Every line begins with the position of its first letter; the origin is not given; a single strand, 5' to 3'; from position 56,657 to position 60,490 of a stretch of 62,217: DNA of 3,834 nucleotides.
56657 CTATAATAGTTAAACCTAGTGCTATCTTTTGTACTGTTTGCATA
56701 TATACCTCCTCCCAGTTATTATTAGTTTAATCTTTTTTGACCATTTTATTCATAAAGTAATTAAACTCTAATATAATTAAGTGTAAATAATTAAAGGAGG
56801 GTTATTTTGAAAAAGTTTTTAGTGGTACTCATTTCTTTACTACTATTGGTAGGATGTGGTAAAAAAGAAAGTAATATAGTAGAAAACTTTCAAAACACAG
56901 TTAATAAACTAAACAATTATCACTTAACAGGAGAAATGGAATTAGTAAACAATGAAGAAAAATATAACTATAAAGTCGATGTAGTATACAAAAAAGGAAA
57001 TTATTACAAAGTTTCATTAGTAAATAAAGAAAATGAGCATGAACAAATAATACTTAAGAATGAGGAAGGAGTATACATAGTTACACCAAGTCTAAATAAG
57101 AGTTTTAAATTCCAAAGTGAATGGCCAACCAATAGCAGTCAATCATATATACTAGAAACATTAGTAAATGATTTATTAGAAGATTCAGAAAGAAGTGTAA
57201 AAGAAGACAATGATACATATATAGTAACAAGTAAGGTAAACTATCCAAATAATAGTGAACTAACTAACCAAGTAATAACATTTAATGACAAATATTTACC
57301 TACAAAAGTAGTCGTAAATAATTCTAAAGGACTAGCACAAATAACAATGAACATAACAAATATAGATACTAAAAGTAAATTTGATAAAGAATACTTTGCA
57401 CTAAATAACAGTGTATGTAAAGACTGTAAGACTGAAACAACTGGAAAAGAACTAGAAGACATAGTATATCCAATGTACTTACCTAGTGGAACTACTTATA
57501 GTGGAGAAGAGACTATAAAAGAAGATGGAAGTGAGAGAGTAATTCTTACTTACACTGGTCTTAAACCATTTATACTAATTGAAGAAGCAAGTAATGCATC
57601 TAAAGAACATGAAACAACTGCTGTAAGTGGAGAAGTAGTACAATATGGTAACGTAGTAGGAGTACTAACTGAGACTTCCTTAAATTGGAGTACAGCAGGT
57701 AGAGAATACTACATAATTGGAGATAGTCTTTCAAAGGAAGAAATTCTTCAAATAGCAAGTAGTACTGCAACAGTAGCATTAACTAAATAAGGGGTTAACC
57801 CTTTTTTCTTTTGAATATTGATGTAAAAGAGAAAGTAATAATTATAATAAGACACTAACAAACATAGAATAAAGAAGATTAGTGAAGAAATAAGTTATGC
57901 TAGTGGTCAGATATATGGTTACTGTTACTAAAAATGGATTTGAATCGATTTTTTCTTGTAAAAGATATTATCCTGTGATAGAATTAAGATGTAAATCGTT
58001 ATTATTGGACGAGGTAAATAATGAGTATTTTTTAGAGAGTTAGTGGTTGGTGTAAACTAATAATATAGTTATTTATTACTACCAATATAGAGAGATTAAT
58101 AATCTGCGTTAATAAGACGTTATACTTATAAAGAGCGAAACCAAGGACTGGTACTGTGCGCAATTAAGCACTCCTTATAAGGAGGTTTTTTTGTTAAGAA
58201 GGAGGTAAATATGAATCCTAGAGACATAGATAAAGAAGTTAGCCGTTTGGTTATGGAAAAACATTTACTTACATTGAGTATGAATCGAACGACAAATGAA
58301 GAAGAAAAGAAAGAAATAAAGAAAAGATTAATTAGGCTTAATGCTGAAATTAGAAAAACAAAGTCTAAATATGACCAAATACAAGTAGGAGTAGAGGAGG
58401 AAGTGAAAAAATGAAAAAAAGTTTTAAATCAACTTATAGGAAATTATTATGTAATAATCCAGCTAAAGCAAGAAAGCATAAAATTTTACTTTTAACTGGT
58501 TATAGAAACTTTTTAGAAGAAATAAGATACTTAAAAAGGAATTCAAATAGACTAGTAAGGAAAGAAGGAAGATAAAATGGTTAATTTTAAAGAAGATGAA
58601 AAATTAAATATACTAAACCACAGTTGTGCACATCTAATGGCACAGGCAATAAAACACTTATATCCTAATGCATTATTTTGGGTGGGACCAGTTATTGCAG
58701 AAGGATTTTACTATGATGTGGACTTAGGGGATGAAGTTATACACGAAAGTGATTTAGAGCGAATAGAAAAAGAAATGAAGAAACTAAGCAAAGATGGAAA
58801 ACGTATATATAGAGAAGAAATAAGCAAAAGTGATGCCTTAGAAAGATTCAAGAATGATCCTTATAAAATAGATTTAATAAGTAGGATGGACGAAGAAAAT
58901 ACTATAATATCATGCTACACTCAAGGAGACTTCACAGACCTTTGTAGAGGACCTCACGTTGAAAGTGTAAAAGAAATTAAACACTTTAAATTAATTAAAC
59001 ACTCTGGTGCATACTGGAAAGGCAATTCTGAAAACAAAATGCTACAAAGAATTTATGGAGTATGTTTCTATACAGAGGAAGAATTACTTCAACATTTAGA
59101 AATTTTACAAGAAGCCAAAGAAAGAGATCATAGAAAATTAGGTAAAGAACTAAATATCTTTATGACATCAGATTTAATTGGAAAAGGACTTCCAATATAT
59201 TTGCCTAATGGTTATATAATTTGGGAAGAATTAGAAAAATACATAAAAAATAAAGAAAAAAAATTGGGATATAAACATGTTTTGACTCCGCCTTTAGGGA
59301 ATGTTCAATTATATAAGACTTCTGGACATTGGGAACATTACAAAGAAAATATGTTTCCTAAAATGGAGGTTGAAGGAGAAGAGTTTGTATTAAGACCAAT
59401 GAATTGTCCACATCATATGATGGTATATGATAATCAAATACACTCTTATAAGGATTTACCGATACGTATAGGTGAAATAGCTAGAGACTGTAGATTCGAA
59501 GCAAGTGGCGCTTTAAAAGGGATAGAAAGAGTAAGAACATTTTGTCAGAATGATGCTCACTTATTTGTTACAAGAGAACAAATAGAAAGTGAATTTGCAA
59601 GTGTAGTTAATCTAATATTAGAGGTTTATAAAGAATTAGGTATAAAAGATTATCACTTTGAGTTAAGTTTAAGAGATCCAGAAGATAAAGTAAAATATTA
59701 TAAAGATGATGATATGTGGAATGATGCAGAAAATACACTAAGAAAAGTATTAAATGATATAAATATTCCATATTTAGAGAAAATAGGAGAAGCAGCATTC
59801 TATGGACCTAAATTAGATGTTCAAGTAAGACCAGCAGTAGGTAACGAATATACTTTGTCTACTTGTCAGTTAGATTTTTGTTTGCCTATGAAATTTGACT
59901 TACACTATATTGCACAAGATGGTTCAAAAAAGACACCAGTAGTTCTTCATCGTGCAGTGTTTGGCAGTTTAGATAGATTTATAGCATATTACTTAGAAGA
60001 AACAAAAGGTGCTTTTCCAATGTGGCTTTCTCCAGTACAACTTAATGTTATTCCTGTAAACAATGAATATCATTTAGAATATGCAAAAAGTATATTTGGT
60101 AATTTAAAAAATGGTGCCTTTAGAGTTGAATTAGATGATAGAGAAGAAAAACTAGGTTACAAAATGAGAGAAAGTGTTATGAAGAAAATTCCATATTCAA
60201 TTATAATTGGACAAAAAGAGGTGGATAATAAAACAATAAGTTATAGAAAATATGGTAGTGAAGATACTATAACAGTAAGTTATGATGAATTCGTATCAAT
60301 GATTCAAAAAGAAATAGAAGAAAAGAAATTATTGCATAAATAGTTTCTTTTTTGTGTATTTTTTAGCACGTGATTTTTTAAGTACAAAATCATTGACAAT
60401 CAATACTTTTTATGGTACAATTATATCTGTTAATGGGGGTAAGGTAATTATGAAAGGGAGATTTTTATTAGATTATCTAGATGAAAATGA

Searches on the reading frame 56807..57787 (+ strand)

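Call 7: search_protein_families(library=ncbifam, proteins=[window:56807-57787:+], max_evalue=0.1)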
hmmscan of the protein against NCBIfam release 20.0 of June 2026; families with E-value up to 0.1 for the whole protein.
window:56807-57787:+ (327 aa): 7 families
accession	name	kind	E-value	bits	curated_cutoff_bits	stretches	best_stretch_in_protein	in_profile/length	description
NF041286.1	lipo_GerS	equivalog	1.5e-13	50.6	175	1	5-188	9-194/196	germination lipoprotein GerS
NF041287.1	lipo_GerS_rel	equivalog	0.00054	19.7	100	1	6-197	12-201/201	germination lipoprotein GerS-related protein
NF047408.1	SA0632_fam_LP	equivalog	0.0016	18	70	1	1-37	1-36/68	SA0632 family lipoprotein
TIGR00548.1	lolB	equivalog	0.0059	16.2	59.6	1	19-93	29-103/202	lipoprotein insertase outer membrane protein LolB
NF041193.1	lipo_SP0191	subfamily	0.0074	16.3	75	1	1-37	1-38/190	SP0191 family lipoprotein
NF047847.2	SS_mature_LptM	equivalog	0.017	15.2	27.7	1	1-20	1-23/31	LPS translocon maturation chaperone LptM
NF058647.1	lipo_LytA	equivalog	0.036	14.3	110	0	1-43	1-35/107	acidic lipoprotein LytA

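Call 56: search_protein_families(library=pfam, proteins=[window:56807-57787:+], max_evalue=0.00001)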
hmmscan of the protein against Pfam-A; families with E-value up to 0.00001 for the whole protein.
window:56807-57787:+ (327 aa): 0 families

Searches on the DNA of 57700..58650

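Call 84: search_rna_families(source=window, start=57700, end=58650, threshold=evalue, max_evalue=1)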
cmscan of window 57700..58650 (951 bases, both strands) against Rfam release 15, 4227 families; matches with E-value up to 1: 2.
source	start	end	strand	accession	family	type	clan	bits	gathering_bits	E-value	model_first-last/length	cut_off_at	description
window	57997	58179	+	RF00230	T-box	Cis-reg; leader;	-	50.9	93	5.1e-10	1-219/219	no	T-box leader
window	58426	58474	-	RF04336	Plastid-petD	Intron;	-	19.7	65.5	0.28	1-47/47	no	Plastid-petD group II-D5 intron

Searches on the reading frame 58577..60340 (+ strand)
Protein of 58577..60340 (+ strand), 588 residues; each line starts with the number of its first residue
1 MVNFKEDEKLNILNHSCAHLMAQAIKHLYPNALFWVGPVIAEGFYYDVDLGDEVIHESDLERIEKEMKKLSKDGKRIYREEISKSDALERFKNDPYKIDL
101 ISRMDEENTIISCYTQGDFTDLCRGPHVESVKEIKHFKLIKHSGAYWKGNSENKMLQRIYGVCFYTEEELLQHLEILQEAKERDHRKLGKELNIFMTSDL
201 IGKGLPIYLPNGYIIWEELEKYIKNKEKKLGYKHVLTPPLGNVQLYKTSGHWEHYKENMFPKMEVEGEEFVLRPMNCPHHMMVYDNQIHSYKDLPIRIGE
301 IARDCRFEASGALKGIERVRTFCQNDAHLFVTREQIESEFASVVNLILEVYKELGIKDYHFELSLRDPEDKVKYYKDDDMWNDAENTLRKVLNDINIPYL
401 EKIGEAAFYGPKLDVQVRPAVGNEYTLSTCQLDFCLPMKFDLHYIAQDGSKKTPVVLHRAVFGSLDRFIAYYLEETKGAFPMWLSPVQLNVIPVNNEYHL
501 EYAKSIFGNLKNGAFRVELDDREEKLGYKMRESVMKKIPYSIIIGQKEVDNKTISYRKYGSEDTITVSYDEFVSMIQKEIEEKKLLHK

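Call 7: search_protein_families(library=ncbifam, proteins=[window:58577-60340:+], max_evalue=0.1)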
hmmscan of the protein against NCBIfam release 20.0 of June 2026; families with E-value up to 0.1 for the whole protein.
window:58577-60340:+ (588 aa): 18 families
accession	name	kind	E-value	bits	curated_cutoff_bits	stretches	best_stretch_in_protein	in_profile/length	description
TIGR00418.1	thrS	equivalog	1.1e-204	681.5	383.65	1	15-579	2-564/565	threonine--tRNA ligase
NF003068.0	PRK03991.1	equivalog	2.4e-61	207.8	484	1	178-582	192-594/613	threonine--tRNA ligase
NF006625.0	PRK09194.1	equivalog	2.9e-27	95.8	558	2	202-357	36-191/559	proline--tRNA ligase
TIGR00408.1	proS_fam_I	equivalog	3.9e-26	92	437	2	203-356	28-187/475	proline--tRNA ligase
TIGR00409.1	proS_fam_II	equivalog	5.3e-26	91.6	306.7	2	202-356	36-190/568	proline--tRNA ligase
NF008979.1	PRK12325.1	exception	2.3e-25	89.4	550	2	203-358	37-192/437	proline--tRNA ligase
TIGR00442.1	hisS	equivalog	4.6e-17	62.1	286.75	2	203-374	4-170/406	histidine--tRNA ligase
NF011500.0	PRK14938.1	equivalog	4e-16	59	362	1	472-581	256-370/387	Ser-tRNA(Thr) hydrolase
NF003211.1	PRK04173.1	equivalog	4.3e-13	48.9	312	2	272-376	165-269/454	glycine--tRNA ligase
TIGR00389.1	glyS_dimeric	equivalog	5.6e-09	35.1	243.3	1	480-579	465-564/565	glycine--tRNA ligase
NF040865.1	a_tRNA_ed_AlaXM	equivalog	7.5e-06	25.8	300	1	15-143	98-220/234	alanyl-tRNA editing protein AlaXM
TIGR00414.1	serS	equivalog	9.2e-06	24.9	301.65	1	178-357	135-317/418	serine--tRNA ligase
NF009085.0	PRK12420.1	equivalog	1.3e-05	24.7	540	1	488-568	340-420/426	histidine--tRNA ligase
NF002120.0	PRK00960.1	equivalog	2.3e-05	23.1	611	1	266-354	307-395/518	serine--tRNA ligase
TIGR00443.1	hisZ_biosyn_reg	equivalog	0.0019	17.4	271.65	1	211-402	6-186/314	ATP phosphoribosyltransferase regulatory subunit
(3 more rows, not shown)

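Call 34: find_related_loci(query=window:58577-60340:+, collection=genome_contigs, flank=10000)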
Query window:58577-60340:+ (588 aa) in genome_contigs; peptide patterns used: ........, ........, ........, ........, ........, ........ (x = any residue, [..] = any of these).
563 stretches matched a pattern; 521 encode a relative of the query (tblastn E <= 1e-3); the best 80 are kept; 80 distinct loci.
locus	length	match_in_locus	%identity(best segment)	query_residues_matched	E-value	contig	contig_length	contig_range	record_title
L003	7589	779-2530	78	1-584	0e+0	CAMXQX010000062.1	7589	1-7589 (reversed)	MAG TPA_asm: uncultured Firmicutes bacterium isolate SRR14920958_bin.20_metawrap_v1.3_MAG genome assembly, contig: NODE.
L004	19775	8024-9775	78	1-584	0e+0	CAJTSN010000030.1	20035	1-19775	MAG TPA_asm: uncultured Bacilli bacterium isolate MGBC111601 genome assembly, contig: MGBC111601.30, whole genome shotgu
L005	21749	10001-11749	77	1-583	0e+0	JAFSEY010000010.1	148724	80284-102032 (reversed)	MAG: Bacilli bacterium isolate RGIG3081 Goat_Rectum-5__c278504, whole genome shotgun sequence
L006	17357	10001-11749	77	1-583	0e+0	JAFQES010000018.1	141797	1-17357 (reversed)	MAG: Bacilli bacterium isolate RGIG1752 Goat_Cecum-3__c432750, whole genome shotgun sequence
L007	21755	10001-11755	77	1-585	0e+0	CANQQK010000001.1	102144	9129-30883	MAG: uncultured Bacilli bacterium isolate Lapin-011__bin56 genome assembly, contig: Lapin-011__NODE_114_length_102144_co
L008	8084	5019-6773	76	1-585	0e+0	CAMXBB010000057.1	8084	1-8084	MAG TPA_asm: uncultured Firmicutes bacterium isolate SRR14411261_bin.7_metawrap_v1.3_MAG genome assembly, contig: NODE.1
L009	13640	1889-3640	78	1-584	0e+0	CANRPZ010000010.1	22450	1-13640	MAG: uncultured Bacilli bacterium isolate Lapin-017__bin52 genome assembly, contig: Lapin-017__NODE_1184_length_22450_co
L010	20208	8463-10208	77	1-584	0e+0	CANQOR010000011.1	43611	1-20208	MAG: uncultured Bacilli bacterium isolate Lapin-032__bin83 genome assembly, contig: Lapin-032__NODE_1448_length_43611_co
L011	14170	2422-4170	75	1-583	0e+0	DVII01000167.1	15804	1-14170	MAG TPA_asm: Candidatus Coprovivens excrementavium isolate 3297 CHK115__C203824_L15804_ERR2241863, whole genome shotgun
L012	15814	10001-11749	75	1-583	0e+0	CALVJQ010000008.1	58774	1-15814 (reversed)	MAG: uncultured Bacilli bacterium isolate BRZ_KK__bin32 genome assembly, contig: BRZ_KK__NODE_852_length_58774_cov_7.965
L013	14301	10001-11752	77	1-584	0e+0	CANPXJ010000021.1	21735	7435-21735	MAG: uncultured Bacilli bacterium isolate Lapin-003-2__bin5 genome assembly, contig: Lapin-003-2__NODE_2323_length_21735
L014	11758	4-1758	75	1-585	0e+0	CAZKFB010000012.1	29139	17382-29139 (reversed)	MAG TPA_asm: uncultured Muribaculaceae bacterium isolate SRP287540_co1_264 genome assembly, contig: NODE_1574_length_291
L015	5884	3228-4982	75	1-585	0e+0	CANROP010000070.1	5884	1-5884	MAG: uncultured Bacilli bacterium isolate Lapin-020__bin127 genome assembly, contig: Lapin-020__NODE_20767_length_5884_c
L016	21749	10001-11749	73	1-583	0e+0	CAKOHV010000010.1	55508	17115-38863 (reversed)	MAG: uncultured Bacilli bacterium isolate REFINED_METABAT215_TOP10_CONTIGS_1500_ASSEMBLY_K77_MERGED__Hadza_MoBio_hadza-E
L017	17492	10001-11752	76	1-584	0e+0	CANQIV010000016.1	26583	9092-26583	MAG: uncultured Bacilli bacterium isolate Lapin-027__bin54 genome assembly, contig: Lapin-027__NODE_1511_length_26583_co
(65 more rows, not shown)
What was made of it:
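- The host is a gut-associated lineage (call 34).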
